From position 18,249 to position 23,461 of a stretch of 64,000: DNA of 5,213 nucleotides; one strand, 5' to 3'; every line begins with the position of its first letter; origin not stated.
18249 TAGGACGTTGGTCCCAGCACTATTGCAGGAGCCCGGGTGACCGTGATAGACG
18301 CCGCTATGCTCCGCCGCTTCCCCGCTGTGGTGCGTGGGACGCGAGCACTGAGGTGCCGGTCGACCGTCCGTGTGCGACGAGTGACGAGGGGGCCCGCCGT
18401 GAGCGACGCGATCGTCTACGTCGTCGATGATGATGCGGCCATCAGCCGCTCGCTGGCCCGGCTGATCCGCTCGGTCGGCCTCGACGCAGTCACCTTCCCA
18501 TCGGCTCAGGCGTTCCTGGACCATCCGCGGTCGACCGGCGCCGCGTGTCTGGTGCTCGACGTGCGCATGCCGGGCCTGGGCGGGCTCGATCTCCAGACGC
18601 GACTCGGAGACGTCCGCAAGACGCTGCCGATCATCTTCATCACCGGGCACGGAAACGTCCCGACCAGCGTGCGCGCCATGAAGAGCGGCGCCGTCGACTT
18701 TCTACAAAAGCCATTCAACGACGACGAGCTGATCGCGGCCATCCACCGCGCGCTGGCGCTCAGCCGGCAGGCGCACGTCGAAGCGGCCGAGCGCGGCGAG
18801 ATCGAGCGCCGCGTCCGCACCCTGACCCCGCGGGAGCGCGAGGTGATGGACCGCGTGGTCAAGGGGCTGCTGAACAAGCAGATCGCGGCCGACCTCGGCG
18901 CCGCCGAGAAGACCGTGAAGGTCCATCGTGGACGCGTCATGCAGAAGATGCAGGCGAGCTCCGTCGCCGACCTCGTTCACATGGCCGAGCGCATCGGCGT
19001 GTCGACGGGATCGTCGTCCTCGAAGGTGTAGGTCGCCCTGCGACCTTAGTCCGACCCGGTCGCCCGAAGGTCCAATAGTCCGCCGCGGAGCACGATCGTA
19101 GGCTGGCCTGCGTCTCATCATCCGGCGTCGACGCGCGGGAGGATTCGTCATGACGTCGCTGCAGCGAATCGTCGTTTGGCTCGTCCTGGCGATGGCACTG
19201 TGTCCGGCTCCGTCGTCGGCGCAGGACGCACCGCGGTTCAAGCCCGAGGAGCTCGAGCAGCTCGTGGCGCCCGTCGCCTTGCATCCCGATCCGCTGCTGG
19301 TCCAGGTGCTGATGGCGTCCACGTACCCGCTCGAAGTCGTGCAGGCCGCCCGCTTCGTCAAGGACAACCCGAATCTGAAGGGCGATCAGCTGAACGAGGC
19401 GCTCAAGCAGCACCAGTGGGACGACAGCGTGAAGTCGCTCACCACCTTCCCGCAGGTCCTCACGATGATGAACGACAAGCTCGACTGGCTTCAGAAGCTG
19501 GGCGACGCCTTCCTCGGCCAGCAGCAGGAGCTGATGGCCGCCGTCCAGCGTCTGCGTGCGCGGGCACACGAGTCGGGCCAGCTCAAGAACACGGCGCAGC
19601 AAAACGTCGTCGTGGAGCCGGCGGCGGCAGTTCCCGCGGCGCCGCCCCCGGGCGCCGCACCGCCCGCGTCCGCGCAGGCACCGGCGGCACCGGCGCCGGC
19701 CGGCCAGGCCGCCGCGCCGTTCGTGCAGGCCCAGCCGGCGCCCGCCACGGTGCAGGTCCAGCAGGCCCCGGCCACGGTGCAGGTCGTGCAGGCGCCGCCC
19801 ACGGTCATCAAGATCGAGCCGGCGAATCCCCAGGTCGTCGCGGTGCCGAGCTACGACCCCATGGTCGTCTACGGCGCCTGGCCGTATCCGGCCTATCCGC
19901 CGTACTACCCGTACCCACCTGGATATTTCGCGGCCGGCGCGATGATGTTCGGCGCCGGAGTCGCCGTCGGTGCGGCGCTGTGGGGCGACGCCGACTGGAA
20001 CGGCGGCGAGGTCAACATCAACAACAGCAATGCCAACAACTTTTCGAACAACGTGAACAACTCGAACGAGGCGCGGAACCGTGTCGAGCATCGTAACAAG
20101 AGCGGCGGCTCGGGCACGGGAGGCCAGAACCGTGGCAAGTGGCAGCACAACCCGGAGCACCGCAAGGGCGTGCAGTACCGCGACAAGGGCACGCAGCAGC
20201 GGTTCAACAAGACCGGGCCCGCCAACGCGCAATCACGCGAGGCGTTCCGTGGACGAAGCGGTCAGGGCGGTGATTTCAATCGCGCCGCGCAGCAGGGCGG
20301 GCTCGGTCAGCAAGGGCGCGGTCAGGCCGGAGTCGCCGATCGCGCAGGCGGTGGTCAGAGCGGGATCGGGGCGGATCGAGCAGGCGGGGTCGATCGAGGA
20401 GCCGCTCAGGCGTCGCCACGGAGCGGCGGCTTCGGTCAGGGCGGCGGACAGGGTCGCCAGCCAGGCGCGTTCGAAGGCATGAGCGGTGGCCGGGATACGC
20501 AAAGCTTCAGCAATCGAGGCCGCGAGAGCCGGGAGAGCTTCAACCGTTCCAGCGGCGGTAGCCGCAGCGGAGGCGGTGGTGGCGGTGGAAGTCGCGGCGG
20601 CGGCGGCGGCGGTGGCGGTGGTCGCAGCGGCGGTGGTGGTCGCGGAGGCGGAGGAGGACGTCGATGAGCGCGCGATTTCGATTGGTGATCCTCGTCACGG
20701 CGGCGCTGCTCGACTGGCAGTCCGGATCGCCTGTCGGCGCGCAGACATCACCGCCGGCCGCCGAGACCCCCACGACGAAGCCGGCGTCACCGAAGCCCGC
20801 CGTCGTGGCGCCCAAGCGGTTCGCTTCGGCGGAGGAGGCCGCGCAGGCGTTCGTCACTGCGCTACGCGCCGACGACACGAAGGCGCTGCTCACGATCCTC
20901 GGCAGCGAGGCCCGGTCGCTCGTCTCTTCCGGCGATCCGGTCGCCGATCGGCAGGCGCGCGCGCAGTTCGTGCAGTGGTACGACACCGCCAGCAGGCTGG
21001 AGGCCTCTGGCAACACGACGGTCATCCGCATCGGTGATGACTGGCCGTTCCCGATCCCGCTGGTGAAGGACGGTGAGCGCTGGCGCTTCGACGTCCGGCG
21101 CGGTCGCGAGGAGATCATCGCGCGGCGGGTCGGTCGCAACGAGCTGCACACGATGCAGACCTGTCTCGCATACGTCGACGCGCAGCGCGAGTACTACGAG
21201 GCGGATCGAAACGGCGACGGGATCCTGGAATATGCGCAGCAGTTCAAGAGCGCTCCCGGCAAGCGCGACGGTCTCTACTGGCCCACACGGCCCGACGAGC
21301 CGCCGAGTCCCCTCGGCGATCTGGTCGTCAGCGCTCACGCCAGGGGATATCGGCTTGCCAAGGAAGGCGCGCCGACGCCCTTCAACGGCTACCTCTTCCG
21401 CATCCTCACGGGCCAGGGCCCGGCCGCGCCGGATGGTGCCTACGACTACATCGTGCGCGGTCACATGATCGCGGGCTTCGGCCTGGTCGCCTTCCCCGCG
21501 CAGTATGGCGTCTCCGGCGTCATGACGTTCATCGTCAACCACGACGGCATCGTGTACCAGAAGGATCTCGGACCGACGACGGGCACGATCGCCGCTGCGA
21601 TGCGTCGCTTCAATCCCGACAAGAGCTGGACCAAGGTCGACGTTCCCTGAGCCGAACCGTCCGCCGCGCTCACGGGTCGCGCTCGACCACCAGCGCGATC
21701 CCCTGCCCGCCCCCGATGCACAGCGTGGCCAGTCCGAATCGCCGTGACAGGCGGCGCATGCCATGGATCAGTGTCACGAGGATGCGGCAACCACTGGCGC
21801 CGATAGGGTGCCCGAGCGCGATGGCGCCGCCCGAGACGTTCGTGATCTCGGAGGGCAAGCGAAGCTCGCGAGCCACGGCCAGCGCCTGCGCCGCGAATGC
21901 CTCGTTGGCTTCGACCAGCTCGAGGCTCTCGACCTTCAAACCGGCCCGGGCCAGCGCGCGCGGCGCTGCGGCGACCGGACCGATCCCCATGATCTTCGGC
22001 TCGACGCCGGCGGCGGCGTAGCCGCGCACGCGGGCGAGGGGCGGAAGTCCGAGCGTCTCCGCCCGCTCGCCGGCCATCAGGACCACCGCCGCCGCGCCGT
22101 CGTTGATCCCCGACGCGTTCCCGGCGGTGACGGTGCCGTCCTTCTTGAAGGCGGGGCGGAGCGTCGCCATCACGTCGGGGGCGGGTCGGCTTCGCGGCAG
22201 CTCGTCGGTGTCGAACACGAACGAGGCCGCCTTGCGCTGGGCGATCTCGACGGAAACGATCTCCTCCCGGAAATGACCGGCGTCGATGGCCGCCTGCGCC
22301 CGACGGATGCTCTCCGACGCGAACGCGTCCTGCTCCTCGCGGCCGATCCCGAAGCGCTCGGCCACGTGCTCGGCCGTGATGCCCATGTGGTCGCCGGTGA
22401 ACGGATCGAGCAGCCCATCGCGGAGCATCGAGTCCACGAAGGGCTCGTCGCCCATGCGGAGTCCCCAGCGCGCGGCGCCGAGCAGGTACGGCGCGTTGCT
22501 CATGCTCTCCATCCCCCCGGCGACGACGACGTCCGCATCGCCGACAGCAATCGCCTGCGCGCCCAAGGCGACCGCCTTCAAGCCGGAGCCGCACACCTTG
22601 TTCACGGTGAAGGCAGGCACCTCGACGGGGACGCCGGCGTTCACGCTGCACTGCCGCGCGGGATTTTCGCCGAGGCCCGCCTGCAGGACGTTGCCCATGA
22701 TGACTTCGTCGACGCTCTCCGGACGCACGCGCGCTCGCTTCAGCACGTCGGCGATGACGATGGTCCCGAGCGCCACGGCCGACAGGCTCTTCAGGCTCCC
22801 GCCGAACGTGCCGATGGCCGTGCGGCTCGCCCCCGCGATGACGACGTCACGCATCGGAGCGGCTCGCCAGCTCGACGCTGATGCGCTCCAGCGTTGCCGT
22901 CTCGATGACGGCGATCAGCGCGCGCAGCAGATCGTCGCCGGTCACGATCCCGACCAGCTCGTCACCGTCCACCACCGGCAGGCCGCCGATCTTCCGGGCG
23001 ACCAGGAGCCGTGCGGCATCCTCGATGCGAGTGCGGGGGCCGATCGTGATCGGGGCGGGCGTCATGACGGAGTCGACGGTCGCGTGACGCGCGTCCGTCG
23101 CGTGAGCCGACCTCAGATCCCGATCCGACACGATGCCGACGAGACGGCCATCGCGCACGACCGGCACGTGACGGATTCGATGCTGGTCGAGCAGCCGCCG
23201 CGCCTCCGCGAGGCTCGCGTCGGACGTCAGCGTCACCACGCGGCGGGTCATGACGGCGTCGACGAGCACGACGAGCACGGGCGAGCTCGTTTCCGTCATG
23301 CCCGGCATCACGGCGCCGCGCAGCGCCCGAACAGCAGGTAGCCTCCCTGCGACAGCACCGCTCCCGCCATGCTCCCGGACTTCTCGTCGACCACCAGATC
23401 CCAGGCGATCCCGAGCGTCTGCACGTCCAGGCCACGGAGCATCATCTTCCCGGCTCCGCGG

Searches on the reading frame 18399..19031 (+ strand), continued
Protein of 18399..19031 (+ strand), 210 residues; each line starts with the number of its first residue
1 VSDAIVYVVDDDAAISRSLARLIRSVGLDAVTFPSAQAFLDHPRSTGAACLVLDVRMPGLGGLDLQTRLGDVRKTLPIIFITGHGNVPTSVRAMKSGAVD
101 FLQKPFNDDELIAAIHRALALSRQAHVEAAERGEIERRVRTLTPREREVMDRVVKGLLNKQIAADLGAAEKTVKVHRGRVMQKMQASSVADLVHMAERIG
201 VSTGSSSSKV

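Call 57: find_encoding_contigs(protein=P0028, flank=5000, max_places=2)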
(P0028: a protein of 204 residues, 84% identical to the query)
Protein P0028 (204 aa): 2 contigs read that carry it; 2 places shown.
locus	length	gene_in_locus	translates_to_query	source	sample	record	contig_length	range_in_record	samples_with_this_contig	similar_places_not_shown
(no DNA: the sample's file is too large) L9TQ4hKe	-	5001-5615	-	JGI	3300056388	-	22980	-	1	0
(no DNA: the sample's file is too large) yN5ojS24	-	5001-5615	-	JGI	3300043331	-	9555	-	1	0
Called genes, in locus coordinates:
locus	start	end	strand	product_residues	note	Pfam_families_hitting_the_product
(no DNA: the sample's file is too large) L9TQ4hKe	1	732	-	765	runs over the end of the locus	PF00732:GMC_oxred_N, PF00890:FAD_binding_2 (faint), PF01266:DAO (faint), PF05199:GMC_oxred_C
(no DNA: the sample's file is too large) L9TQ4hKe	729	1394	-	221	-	PF14522:Cytochrome_C7 (faint), PF14537:Cytochrom_c3_2 (faint)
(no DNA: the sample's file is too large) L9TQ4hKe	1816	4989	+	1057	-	PF00989:PAS, PF13188:PAS_8 (weak), PF08447:PAS_3, PF08448:PAS_4, PF13426:PAS_9 (weak), PF08448:PAS_4 (weak), PF00512:HisKA, PF02518:HATPase_c, +1 more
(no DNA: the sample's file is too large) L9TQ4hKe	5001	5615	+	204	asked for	PF00072:Response_reg, PF08281:Sigma70_r4_2, PF00196:GerE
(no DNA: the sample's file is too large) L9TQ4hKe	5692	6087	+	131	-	PF00072:Response_reg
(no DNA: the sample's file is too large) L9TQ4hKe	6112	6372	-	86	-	-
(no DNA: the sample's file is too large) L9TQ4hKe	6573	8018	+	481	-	PF11737:DUF3300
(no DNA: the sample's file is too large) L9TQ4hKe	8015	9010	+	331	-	PF11453:DUF2950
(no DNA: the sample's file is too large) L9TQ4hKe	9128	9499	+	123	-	-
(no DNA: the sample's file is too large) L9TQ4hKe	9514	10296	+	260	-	PF00106:adh_short, PF08659:KR, PF23441:SDR (weak), PF13561:adh_short_C2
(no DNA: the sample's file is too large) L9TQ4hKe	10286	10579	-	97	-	PF09339:HTH_IclR (weak)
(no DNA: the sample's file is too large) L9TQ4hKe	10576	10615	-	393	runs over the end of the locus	PF00108:Thiolase_N, PF00109:ketoacyl-synt (weak), PF02803:Thiolase_C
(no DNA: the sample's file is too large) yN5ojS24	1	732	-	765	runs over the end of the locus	PF00732:GMC_oxred_N, PF00890:FAD_binding_2 (faint), PF01266:DAO (faint), PF05199:GMC_oxred_C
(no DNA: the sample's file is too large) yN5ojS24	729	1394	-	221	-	PF14522:Cytochrome_C7 (faint), PF14537:Cytochrom_c3_2 (faint)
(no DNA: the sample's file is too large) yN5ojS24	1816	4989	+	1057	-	PF00989:PAS, PF13188:PAS_8 (weak), PF08447:PAS_3, PF08448:PAS_4, PF13426:PAS_9 (weak), PF12860:PAS_7 (weak), PF00512:HisKA, PF02518:HATPase_c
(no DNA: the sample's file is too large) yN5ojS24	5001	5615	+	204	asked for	PF00072:Response_reg, PF08281:Sigma70_r4_2, PF00196:GerE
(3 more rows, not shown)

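Call 58: find_encoding_contigs(protein=P0004, flank=5000, max_places=2)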
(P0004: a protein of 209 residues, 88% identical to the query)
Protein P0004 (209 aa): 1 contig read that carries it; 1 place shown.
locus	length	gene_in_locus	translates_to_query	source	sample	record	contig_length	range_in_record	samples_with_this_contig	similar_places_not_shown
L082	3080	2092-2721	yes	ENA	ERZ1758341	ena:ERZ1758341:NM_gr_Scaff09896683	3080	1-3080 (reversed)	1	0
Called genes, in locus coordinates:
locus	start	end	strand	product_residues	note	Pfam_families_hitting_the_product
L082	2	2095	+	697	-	?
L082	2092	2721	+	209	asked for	PF00072:Response_reg, PF08281:Sigma70_r4_2, PF00196:GerE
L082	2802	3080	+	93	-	?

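Call 59: find_encoding_contigs(protein=P0016, flank=5000, max_places=2)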
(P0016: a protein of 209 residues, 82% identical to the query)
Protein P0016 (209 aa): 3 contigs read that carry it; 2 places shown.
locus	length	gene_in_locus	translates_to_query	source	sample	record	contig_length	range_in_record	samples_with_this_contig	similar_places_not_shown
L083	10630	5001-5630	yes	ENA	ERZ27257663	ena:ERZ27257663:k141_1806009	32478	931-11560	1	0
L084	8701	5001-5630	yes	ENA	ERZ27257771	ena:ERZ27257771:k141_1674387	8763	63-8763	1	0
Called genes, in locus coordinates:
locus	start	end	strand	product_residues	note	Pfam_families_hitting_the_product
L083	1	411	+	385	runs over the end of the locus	PF01717:Meth_synt_2 (faint)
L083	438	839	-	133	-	-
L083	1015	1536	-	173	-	-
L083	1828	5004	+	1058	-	PF04392:ABC_sub_bind, PF01590:GAF, PF00989:PAS, PF13188:PAS_8 (weak), PF08447:PAS_3, PF13426:PAS_9, PF08448:PAS_4, PF02518:HATPase_c, +3 more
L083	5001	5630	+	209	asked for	PF00072:Response_reg, PF08281:Sigma70_r4_2, PF00196:GerE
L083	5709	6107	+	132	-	PF00072:Response_reg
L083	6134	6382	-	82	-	-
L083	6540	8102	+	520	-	PF11737:DUF3300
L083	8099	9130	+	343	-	PF11453:DUF2950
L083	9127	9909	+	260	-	PF00106:adh_short, PF08659:KR, PF23441:SDR (weak), PF13561:adh_short_C2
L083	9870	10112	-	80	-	-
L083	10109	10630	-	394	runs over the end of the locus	PF00108:Thiolase_N, PF00109:ketoacyl-synt (weak), PF02803:Thiolase_C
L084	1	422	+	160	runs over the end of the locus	?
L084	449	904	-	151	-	-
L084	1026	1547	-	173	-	-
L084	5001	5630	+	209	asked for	PF00072:Response_reg, PF08281:Sigma70_r4_2, PF00196:GerE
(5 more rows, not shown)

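Call 60: find_encoding_contigs(protein=P0010, flank=5000, max_places=3)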
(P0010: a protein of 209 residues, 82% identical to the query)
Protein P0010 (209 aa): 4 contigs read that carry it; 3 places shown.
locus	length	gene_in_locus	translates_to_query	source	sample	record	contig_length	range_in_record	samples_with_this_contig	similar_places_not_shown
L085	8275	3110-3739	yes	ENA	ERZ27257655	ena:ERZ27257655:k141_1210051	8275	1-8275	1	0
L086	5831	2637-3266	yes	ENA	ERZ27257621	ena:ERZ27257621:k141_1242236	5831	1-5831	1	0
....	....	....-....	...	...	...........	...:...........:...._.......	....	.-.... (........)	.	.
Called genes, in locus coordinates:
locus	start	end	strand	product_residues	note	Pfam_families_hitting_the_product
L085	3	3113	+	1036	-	?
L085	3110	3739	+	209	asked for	PF00072:Response_reg, PF08281:Sigma70_r4_2, PF00196:GerE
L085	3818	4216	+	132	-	PF00072:Response_reg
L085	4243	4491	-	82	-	-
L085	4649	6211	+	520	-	PF11737:DUF3300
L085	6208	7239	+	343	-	PF11453:DUF2950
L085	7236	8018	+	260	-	PF00106:adh_short, PF08659:KR, PF23441:SDR (weak), PF13561:adh_short_C2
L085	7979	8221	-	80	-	-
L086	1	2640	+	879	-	?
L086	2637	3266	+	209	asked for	PF00072:Response_reg, PF08281:Sigma70_r4_2, PF00196:GerE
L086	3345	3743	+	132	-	PF00072:Response_reg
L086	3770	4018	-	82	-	-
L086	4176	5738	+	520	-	PF11737:DUF3300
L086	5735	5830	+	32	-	?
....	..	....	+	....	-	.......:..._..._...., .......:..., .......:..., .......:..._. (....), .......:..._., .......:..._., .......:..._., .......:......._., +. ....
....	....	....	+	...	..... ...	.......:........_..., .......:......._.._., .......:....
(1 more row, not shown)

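Call 95: find_encoding_contigs(protein=P0006, flank=3000, max_places=2)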
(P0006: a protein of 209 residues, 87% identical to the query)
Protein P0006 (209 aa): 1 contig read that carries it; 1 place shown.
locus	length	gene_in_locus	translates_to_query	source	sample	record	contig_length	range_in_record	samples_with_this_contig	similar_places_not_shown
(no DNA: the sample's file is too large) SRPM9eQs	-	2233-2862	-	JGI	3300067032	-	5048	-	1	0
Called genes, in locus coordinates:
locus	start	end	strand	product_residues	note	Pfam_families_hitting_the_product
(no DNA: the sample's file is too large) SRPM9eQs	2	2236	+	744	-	?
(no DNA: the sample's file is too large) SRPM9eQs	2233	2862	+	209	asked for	PF00072:Response_reg, PF08281:Sigma70_r4_2 (weak), PF00196:GerE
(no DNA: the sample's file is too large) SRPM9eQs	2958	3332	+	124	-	PF00072:Response_reg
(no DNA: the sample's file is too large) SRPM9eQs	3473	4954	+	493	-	-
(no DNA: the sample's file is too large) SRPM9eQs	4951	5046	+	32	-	?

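Call 96: find_encoding_contigs(protein=P0005, flank=3000, max_places=2)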
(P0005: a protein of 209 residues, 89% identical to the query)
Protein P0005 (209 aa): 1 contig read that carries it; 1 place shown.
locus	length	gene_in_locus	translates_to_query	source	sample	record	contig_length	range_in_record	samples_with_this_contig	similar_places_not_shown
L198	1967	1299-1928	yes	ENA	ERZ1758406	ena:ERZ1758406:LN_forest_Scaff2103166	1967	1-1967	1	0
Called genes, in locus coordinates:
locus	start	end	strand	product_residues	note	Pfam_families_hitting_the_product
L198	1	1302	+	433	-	?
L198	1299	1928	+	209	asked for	PF00072:Response_reg, PF08281:Sigma70_r4_2, PF00196:GerE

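Call 97: find_encoding_contigs(protein=P0001, flank=3000, max_places=2)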
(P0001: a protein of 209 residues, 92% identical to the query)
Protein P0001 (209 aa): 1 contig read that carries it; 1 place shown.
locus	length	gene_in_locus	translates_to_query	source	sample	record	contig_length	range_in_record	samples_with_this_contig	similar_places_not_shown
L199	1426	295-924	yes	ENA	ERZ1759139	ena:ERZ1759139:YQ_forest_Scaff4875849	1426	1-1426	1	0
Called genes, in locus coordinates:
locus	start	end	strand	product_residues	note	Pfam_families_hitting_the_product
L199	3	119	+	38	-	?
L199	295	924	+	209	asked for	PF00072:Response_reg, PF08281:Sigma70_r4_2, PF00196:GerE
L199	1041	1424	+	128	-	?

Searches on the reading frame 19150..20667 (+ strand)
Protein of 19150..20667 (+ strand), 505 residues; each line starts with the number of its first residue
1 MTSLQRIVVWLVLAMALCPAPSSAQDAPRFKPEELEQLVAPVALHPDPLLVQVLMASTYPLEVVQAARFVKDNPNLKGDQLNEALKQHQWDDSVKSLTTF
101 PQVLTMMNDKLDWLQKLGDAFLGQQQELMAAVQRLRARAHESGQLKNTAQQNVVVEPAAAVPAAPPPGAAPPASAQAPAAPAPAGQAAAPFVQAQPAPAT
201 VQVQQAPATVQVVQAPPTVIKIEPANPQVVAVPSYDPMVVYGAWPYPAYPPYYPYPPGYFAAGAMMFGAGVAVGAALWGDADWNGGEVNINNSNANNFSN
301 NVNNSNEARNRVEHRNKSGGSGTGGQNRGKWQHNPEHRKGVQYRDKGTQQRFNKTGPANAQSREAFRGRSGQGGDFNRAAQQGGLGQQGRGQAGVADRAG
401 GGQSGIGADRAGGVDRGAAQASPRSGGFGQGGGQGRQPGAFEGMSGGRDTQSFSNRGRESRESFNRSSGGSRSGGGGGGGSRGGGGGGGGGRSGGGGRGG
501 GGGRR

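Call 6: search_protein_families(library=pfam, proteins=[window:19150-20667:+])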
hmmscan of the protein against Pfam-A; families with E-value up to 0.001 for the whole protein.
window:19150-20667:+ (505 aa): 1 family
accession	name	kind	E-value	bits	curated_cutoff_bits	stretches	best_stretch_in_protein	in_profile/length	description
PF11737.13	DUF3300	-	9.5e-80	267.8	25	1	32-333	2-227/227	Protein of unknown function (DUF3300)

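Call 47: search_protein_families(library=ncbifam, proteins=[window:19150-20667:+], max_evalue=0.00001)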
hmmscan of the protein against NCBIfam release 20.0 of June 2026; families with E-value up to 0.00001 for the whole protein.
window:19150-20667:+ (505 aa): 0 families

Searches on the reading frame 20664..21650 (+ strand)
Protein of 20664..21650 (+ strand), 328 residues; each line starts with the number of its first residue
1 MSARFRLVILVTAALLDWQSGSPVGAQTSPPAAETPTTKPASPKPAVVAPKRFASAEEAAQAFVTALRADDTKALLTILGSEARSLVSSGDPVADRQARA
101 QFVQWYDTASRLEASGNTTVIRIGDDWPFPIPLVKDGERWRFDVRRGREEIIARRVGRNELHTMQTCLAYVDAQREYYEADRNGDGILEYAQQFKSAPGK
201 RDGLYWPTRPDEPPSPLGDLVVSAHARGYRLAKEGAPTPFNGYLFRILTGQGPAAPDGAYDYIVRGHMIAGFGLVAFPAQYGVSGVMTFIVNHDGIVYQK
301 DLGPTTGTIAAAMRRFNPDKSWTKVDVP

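Call 6: search_protein_families(library=pfam, proteins=[window:20664-21650:+])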
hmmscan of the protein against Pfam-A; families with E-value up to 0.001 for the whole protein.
window:20664-21650:+ (328 aa): 1 family
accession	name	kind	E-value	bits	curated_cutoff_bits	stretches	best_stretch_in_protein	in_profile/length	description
PF11453.13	DUF2950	-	2.1e-110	368.6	20.2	1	51-325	2-274/274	Protein of unknown function (DUF2950)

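Call 47: search_protein_families(library=ncbifam, proteins=[window:20664-21650:+], max_evalue=0.00001)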
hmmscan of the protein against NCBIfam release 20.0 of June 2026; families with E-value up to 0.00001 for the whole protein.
window:20664-21650:+ (328 aa): 0 families

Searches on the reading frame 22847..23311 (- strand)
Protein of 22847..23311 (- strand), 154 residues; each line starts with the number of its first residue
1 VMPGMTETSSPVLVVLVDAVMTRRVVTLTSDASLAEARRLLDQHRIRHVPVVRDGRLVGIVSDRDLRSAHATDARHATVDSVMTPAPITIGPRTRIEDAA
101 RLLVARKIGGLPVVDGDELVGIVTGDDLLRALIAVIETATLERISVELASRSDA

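Call 50: search_protein_families(library=pfam, proteins=[window:22847-23311:-], max_evalue=0.01)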
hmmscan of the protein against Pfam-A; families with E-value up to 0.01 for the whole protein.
window:22847-23311:- (154 aa): 2 families
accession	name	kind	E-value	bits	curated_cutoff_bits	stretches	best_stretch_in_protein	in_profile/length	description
PF00571.33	CBS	-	1.7e-33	115.1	24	2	17-69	1-54/57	CBS domain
PF17853.6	GGDEF_2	-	0.00071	20.2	24.5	0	10-101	21-105/116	GGDEF-like domain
